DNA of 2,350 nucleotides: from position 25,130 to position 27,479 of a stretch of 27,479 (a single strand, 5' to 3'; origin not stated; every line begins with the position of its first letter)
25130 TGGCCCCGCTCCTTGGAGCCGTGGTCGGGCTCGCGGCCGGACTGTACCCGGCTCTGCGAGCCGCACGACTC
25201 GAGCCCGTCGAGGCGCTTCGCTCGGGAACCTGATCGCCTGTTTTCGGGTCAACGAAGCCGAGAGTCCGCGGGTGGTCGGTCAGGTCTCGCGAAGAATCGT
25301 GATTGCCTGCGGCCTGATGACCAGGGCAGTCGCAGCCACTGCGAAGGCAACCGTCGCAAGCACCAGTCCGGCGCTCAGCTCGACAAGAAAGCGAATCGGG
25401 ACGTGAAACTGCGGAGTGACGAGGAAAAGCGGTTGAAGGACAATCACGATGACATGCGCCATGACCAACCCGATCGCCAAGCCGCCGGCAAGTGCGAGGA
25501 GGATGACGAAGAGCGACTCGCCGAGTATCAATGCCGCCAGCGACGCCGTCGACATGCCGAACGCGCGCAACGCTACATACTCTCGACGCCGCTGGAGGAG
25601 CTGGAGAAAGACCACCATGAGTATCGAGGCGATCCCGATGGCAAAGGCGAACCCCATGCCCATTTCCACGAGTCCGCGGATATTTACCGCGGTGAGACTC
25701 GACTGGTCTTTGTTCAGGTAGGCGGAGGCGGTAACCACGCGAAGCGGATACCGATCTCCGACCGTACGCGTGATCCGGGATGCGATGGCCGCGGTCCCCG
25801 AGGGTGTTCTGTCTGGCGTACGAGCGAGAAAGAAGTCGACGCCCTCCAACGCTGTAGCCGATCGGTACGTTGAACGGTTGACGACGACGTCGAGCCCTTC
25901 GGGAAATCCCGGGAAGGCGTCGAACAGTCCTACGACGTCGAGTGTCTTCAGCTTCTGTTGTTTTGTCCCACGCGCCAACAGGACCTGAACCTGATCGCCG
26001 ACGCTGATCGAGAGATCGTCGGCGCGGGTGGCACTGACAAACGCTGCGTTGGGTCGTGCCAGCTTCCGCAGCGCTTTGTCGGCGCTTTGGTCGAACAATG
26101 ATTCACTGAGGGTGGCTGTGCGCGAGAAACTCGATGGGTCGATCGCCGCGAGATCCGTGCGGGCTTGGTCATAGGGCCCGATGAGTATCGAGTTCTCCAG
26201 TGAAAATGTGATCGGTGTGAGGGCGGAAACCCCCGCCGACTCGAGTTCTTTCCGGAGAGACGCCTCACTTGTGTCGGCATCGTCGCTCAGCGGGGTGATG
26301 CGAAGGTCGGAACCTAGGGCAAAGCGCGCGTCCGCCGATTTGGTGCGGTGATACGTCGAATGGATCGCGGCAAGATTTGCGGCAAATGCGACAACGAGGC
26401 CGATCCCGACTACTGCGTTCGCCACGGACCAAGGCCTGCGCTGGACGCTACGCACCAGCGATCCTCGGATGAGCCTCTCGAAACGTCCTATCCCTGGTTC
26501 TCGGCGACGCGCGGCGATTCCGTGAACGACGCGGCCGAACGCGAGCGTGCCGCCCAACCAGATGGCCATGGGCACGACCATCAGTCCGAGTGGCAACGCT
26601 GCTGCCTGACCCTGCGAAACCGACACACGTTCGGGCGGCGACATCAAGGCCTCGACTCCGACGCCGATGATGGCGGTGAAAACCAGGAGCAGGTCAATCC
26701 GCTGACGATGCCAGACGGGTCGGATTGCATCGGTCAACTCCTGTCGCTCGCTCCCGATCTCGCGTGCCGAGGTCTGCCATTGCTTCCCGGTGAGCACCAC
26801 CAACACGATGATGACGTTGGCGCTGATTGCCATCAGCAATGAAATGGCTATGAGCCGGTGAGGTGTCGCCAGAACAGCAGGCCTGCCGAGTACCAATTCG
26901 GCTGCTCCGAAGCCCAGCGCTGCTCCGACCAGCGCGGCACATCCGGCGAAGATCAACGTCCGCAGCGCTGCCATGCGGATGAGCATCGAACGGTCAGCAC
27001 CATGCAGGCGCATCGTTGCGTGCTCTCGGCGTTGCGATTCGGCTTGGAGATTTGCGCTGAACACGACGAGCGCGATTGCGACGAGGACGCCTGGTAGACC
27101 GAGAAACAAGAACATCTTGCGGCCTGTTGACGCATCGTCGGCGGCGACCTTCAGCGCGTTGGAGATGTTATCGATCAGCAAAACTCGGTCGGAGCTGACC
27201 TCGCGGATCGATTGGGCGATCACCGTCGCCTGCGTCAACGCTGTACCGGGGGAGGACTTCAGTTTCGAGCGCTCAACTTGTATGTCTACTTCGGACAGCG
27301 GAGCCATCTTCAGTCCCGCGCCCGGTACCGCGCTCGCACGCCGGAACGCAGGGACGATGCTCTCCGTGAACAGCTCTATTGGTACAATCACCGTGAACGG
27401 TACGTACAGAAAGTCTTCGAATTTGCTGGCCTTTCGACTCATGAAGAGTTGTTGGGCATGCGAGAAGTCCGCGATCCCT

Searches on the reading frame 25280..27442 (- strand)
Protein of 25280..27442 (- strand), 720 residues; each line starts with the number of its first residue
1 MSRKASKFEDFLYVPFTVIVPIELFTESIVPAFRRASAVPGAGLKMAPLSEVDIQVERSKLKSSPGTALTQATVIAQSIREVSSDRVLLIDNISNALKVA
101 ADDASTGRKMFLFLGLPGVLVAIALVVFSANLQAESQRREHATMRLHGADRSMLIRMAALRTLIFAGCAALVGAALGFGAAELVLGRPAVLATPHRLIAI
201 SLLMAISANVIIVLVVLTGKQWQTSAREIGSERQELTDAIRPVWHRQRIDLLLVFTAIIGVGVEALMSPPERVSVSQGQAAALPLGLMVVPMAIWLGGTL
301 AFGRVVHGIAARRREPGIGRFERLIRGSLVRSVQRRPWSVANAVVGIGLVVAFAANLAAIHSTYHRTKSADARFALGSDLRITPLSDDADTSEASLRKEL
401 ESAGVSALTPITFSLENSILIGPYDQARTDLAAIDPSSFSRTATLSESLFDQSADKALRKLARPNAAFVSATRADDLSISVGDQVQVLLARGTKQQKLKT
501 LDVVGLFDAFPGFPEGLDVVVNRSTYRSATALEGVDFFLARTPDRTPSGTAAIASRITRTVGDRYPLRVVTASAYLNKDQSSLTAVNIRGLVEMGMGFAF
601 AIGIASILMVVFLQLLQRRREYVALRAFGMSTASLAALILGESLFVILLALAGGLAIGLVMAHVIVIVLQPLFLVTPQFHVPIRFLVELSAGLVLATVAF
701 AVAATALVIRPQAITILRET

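Call 65: search_protein_families(library=pfam, proteins=[window:25280-27442:-], max_evalue=0.001)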
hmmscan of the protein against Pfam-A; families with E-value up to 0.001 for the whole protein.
window:25280-27442:- (720 aa): 1 family
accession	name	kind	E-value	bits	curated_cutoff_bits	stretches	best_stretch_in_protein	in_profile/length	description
PF02687.27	FtsX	-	1e-16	61.5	25.5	2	596-709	4-116/120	FtsX-like permease C-terminal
